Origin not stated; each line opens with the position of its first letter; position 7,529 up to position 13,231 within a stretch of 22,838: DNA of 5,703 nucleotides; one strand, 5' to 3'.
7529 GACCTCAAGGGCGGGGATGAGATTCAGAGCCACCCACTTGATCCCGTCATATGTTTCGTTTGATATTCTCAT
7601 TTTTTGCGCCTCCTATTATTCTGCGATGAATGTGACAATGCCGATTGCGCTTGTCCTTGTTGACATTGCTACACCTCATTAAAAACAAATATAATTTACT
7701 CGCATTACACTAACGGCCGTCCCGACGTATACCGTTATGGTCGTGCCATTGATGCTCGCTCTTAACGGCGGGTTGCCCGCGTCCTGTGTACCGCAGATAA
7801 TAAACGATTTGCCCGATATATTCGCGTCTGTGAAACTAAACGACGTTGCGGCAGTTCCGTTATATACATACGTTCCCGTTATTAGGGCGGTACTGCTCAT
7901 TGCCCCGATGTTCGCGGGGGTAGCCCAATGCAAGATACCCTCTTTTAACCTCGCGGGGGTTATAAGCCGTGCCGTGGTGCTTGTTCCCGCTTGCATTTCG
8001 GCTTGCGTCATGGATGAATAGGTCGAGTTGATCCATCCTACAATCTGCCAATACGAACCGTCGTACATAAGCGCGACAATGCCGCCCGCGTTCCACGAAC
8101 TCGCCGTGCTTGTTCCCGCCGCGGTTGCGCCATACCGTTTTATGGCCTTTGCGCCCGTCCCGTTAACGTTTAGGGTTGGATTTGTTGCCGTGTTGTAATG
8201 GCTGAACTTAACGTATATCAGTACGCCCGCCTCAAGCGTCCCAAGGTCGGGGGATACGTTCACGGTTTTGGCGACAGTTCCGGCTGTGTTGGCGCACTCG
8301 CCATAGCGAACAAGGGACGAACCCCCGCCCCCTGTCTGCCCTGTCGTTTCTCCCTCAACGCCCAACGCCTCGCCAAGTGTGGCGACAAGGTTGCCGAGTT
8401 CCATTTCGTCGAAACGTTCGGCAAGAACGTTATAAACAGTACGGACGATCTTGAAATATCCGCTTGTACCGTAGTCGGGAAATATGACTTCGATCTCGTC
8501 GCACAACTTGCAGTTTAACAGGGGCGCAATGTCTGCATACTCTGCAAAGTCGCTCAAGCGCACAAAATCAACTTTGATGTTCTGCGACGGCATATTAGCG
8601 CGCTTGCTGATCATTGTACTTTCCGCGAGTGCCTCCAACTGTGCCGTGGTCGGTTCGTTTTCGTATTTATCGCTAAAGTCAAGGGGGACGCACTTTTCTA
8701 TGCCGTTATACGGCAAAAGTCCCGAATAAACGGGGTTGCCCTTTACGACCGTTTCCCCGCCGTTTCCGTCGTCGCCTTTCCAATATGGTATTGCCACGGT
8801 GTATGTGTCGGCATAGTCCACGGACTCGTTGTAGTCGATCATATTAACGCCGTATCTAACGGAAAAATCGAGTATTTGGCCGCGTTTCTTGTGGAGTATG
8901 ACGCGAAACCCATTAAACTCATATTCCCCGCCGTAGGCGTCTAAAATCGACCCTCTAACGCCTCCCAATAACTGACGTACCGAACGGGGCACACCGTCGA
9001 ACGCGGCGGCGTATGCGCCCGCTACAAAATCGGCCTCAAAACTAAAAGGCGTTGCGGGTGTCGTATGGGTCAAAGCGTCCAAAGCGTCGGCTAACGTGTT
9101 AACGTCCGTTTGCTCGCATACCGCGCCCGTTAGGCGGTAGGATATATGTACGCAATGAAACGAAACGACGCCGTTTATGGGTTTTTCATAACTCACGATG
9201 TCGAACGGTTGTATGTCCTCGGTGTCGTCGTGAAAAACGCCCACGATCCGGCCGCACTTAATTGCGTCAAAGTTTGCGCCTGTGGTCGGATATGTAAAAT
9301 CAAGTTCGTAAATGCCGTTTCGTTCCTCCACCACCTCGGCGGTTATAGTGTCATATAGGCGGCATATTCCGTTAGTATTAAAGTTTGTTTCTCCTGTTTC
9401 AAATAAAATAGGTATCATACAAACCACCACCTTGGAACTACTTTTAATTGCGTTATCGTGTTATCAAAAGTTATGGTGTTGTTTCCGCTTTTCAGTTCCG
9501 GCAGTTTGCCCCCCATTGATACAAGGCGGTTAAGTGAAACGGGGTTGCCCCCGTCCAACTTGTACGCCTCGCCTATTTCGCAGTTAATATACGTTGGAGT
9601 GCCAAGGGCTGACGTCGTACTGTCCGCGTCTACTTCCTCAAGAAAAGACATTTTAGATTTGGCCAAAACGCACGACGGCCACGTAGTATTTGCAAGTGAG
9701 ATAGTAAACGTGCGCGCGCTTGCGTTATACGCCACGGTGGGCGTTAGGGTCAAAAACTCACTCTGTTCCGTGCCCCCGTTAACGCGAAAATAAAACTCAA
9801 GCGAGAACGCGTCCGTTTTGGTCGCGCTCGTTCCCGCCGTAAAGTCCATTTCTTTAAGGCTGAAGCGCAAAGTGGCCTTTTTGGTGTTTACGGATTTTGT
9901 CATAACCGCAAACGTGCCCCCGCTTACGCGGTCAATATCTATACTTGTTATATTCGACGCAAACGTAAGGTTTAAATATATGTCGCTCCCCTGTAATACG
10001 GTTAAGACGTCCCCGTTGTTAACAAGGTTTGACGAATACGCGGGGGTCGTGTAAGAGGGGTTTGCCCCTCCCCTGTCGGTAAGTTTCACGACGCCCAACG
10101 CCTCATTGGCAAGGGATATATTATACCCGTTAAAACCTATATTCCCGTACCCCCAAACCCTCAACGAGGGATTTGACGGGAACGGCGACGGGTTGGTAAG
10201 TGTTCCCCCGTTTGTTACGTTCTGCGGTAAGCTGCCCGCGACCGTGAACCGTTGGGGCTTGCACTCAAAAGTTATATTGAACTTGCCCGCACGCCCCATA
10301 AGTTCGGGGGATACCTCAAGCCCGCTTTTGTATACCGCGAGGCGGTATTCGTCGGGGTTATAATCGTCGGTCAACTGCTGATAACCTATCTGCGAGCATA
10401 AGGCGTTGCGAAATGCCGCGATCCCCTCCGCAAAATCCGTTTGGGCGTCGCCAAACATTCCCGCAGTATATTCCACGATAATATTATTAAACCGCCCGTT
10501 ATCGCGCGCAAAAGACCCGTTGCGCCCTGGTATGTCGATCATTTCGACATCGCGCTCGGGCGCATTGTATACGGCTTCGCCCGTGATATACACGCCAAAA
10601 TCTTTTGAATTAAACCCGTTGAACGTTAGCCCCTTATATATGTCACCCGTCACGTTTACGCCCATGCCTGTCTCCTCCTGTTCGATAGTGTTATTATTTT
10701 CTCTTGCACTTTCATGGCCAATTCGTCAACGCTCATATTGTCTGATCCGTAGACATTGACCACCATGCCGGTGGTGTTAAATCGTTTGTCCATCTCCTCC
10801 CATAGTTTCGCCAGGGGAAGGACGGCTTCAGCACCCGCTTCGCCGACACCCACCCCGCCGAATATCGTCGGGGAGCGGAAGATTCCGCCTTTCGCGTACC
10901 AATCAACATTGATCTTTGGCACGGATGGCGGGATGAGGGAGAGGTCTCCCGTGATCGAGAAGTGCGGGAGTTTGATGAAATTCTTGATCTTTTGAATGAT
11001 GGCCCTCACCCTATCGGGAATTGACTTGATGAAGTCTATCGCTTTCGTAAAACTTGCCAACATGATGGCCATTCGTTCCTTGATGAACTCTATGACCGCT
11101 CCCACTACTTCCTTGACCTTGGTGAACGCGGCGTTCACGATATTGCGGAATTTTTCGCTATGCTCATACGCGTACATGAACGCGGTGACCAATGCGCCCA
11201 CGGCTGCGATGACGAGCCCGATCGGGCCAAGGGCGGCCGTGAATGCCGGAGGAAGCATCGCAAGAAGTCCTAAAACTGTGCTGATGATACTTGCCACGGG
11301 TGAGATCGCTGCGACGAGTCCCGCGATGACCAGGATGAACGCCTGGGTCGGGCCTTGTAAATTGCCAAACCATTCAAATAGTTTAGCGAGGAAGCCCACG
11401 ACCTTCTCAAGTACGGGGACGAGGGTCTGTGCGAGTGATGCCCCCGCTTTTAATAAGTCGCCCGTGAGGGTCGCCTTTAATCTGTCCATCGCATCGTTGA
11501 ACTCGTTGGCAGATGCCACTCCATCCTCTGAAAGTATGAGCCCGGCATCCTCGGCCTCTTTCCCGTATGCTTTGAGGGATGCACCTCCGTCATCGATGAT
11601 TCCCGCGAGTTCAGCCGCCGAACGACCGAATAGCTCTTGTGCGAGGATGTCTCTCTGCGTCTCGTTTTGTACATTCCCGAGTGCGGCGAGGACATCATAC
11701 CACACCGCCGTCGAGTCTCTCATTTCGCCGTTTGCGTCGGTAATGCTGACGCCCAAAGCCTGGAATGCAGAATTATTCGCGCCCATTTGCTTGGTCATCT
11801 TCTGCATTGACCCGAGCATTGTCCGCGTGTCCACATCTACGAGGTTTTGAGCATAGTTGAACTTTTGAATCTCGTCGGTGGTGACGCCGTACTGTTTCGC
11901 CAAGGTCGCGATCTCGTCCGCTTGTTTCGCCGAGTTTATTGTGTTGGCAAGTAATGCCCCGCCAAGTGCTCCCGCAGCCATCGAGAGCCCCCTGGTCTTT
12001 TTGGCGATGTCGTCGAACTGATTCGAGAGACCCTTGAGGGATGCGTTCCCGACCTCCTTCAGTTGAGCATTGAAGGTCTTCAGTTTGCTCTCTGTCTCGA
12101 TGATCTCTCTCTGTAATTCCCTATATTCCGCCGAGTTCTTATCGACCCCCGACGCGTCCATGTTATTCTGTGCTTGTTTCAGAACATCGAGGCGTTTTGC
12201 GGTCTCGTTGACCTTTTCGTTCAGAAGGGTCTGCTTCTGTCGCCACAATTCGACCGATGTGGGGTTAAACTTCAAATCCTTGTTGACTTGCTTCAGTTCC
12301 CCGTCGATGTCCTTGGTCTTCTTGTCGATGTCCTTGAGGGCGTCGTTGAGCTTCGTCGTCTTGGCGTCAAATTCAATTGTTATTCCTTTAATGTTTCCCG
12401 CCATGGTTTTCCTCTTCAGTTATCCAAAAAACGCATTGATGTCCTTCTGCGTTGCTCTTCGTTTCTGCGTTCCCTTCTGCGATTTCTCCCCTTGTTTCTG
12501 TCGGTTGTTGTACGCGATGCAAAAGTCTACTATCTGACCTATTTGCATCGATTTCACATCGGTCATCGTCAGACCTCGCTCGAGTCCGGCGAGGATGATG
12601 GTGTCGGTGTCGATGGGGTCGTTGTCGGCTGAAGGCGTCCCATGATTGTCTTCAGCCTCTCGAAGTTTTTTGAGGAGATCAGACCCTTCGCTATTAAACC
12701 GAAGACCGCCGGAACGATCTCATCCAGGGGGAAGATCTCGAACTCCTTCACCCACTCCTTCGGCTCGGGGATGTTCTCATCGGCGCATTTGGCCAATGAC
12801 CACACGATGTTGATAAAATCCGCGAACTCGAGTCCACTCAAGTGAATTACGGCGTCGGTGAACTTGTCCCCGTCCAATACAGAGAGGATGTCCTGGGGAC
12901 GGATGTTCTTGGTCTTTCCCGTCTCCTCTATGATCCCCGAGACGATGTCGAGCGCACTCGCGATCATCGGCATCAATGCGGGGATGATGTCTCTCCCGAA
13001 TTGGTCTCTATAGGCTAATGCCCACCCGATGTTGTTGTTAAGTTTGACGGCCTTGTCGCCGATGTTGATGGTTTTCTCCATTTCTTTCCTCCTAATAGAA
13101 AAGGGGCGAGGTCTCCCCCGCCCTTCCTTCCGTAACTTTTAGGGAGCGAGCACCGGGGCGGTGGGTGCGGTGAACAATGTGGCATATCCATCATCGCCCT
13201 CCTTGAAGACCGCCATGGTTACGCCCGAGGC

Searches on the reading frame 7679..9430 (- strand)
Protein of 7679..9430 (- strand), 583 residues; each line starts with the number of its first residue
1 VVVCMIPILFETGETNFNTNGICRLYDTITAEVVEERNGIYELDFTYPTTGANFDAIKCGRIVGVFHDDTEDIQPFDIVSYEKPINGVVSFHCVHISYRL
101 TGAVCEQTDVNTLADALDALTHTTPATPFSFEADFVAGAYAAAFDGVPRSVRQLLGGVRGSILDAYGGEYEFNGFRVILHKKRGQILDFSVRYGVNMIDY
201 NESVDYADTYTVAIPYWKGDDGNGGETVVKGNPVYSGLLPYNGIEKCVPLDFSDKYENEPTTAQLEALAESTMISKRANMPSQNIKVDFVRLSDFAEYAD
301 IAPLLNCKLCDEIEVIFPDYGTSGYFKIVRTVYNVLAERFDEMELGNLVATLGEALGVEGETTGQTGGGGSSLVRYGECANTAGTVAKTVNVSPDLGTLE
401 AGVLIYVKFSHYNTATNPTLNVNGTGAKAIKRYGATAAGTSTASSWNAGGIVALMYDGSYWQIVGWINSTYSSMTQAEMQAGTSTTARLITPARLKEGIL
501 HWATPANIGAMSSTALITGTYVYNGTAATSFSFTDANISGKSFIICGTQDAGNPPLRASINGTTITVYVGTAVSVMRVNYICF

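Call 15: search_protein_families(library=phrogs, proteins=[window:7679-9430:-], max_evalue=0.001)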
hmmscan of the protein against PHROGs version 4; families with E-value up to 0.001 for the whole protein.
window:7679-9430:- (583 aa): 13 families
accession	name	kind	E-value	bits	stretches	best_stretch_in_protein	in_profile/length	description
phrog_1067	-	head and packaging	1e-62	213.9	1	5-349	6-347/991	minor head protein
phrog_2270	-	unknown function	5.1e-36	125.7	1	8-357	2-339/637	-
phrog_5555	-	tail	7.2e-36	124.8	1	6-352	1-346/788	tail protein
phrog_7142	-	tail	8.5e-33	114.7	1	5-218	1-213/622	tail protein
phrog_13289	-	tail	8.6e-30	104.5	1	9-350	4-345/938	tail protein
phrog_1330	-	tail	1.5e-28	100.3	1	2-353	2-364/1361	tail protein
phrog_12493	-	tail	3.2e-22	79.3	2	4-223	2-231/950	tail protein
phrog_33513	-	unknown function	2.8e-11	43.1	1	377-504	141-269/1042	-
phrog_33972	-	tail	1.2e-09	37.9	1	9-346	6-355/714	tail protein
phrog_12329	-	head and packaging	1.5e-06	27.6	1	27-347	20-351/833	virion structural protein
phrog_2189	-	tail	1.7e-06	27.2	1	20-192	15-187/971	tail protein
phrog_30068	-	unknown function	4.2e-06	26.7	1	377-464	178-259/500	-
phrog_8687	-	other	0.00023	20.6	1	172-352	75-250/599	tail protein with peptidase activity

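Call 16: search_protein_families(library=pfam, proteins=[window:7679-9430:-], max_evalue=0.01)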
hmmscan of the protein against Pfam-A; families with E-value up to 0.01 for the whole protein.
window:7679-9430:- (583 aa): 1 family
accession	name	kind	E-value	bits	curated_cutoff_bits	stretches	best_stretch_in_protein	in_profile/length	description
PF06605.17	Prophage_tail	-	6.1e-08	33.1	31.3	1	161-352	62-243/250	Prophage endopeptidase tail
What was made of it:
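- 7679..10665 (-): Dit (416 aa, 9415-10665) and Tal (583 aa, 7679-9430), the presumed docking platform. Holin (7331-7600) follows Tal directly, so the tail module contains no fibre gene. calls 15, 16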

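Call 78: search_solved_structures(query=window:7679-9430:-, max_evalue=1)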
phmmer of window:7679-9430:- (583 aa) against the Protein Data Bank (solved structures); distinct sequences matched with E-value up to 1: 0.

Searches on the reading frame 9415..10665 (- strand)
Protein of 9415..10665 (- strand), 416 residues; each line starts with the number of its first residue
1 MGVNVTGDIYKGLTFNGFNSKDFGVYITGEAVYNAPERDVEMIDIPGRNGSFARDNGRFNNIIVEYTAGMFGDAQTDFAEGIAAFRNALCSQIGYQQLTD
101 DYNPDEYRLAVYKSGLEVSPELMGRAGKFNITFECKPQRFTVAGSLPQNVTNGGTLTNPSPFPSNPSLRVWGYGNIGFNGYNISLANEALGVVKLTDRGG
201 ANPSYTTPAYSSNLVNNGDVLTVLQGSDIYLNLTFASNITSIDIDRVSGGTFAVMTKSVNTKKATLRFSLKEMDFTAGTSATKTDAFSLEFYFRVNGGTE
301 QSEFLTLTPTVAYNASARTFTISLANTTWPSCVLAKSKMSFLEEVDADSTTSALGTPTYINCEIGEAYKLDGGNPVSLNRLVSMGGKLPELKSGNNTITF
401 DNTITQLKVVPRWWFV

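Call 15: search_protein_families(library=phrogs, proteins=[window:9415-10665:-], max_evalue=0.001)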
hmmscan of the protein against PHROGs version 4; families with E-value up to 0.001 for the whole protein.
window:9415-10665:- (416 aa): 1 family
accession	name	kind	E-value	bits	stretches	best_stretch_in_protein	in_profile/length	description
phrog_33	-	tail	3.3e-24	86.9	1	12-185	38-218/651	distal tail protein Dit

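Call 16: search_protein_families(library=pfam, proteins=[window:9415-10665:-], max_evalue=0.01)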
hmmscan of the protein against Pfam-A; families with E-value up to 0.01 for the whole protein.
window:9415-10665:- (416 aa): 1 family
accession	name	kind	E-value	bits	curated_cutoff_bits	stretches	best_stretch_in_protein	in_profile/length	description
PF05709.17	Sipho_tail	-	6.6e-05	23.6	24.2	1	38-135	27-118/118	Phage tail protein RIFT-related domain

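Call 77: search_solved_structures(query=window:9415-10665:-, max_evalue=1)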
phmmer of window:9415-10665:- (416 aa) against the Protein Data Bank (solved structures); distinct sequences matched with E-value up to 1: 0.

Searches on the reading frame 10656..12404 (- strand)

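Call 15: search_protein_families(library=phrogs, proteins=[window:10656-12404:-], max_evalue=0.001)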
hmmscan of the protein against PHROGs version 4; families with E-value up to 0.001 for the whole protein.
window:10656-12404:- (582 aa): 34 families (the best 25 are shown)
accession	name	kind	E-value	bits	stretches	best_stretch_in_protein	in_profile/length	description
phrog_58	-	tail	9.7e-51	174.3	1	1-448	170-675/1544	tail length tape measure protein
phrog_1272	-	tail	2.8e-40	139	2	194-466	422-726/1606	tail length tape measure protein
phrog_8462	-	tail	3.2e-39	136.2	1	142-475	56-393/672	tail length tape measure protein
phrog_33680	-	unknown function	4.4e-39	135.2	2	57-344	218-502/726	-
phrog_5755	-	tail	3.1e-34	119.8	1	1-223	2-235/541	tail length tape measure protein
phrog_991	-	tail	6.6e-34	117.8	2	108-475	321-730/1966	tail length tape measure protein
phrog_1533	-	tail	2.6e-30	105.8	2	194-442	415-685/1688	tail length tape measure protein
phrog_15002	-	unknown function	1.1e-29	104.8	1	1-127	1-128/183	-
phrog_28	-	tail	7.9e-27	95.2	2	194-573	446-760/1228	tail length tape measure protein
phrog_8125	-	tail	8.8e-27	95.3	1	21-481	11-431/578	tail length tape measure protein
phrog_3981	-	tail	5.7e-22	79.5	1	93-477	14-413/584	tail length tape measure protein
phrog_13338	-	unknown function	8.3e-22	78.3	1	122-408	26-292/903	-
phrog_2276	-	tail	2.2e-21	77.2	1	99-406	42-370/673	tail length tape measure protein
phrog_971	-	lysis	4.1e-20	73.1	1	121-456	224-581/1338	endolysin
phrog_4704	-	tail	1.5e-19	71.1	2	194-374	381-552/625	tail length tape measure protein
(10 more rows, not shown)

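Call 16: search_protein_families(library=pfam, proteins=[window:10656-12404:-], max_evalue=0.01)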
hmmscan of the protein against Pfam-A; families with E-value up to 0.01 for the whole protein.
window:10656-12404:- (582 aa): 4 families
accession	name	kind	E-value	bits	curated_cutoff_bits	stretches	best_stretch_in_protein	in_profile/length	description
PF10145.14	PhageMin_Tail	-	0.00013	22.3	33.2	1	103-260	40-201/201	Phage-related minor tail protein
PF06009.19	Laminin_II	-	0.00031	21.2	33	0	2-84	5-87/138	Laminin Domain II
PF12795.12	MscS_porin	-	0.002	18.2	34.4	1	16-133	80-196/238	Mechanosensitive ion channel porin domain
PF25762.1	HAUS1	-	0.0021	18.4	40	1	12-112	126-232/236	HAUS augmin-like complex subunit 1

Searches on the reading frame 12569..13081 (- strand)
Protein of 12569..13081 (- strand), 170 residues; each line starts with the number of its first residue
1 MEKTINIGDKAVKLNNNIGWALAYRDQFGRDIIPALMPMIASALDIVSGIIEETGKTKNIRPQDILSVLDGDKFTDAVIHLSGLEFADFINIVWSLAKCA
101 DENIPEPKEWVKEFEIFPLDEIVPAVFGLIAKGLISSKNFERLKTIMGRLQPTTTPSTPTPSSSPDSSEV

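Call 15: search_protein_families(library=phrogs, proteins=[window:12569-13081:-], max_evalue=0.001)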
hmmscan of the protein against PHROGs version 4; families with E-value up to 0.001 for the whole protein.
window:12569-13081:- (170 aa): 1 family
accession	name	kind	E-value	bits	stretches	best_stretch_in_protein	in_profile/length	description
phrog_709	-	unknown function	1.5e-24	87.7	1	1-139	1-120/133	-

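Call 72: search_protein_families(library=ncbifam, proteins=[window:12569-13081:-], max_evalue=0.05)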
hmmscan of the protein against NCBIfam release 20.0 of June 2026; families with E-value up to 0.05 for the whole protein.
window:12569-13081:- (170 aa): 0 families
